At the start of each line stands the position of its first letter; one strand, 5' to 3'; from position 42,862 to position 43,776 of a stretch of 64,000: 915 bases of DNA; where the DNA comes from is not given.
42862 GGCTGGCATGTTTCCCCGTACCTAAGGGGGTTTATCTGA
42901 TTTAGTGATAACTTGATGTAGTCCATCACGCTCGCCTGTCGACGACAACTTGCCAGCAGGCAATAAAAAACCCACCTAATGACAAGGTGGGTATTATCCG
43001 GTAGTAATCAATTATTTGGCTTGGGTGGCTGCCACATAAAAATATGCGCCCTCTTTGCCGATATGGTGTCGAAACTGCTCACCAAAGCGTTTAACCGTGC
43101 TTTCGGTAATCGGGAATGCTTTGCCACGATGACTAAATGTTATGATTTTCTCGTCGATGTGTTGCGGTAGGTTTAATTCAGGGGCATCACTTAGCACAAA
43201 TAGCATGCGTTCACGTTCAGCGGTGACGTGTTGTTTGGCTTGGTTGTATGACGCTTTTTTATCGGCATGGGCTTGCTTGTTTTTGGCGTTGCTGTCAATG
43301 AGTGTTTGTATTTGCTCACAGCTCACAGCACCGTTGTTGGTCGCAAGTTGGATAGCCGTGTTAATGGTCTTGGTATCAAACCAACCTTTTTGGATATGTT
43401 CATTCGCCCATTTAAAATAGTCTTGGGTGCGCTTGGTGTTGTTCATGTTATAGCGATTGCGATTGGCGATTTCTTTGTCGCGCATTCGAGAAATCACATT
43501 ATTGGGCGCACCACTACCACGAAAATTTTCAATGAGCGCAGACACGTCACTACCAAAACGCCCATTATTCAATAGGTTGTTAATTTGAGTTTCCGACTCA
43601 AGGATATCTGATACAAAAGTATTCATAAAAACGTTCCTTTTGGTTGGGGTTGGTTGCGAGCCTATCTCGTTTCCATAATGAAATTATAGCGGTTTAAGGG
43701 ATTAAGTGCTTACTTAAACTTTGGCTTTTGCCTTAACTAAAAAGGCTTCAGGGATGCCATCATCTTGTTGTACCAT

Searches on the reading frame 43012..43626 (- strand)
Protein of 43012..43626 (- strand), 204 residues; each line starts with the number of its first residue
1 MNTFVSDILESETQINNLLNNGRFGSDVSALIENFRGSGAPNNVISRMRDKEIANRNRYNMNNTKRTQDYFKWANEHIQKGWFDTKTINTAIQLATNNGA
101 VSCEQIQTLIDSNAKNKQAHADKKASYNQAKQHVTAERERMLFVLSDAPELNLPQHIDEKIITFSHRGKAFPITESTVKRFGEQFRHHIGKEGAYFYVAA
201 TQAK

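Call 32: search_protein_families(library=pfam, proteins=[window:43012-43626:-], max_evalue=0.01)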
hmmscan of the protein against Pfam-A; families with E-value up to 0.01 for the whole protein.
window:43012-43626:- (204 aa): 0 families

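Call 74: search_solved_structures(query=window:43012-43626:-, max_evalue=5)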
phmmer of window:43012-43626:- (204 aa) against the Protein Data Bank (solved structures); distinct sequences matched with E-value up to 5: 2.
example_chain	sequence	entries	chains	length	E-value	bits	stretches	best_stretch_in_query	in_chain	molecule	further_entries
1wyy_A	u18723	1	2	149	0.97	12.5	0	7-48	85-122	E2 Glycoprotein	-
4gaa_A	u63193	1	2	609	1.1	12.3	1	57-101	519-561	MGC78867 protein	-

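Call 75: search_protein_families(library=phrogs, proteins=[window:43012-43626:-], max_evalue=0.01)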
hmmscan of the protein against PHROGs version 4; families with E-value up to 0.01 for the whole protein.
window:43012-43626:- (204 aa): 0 families
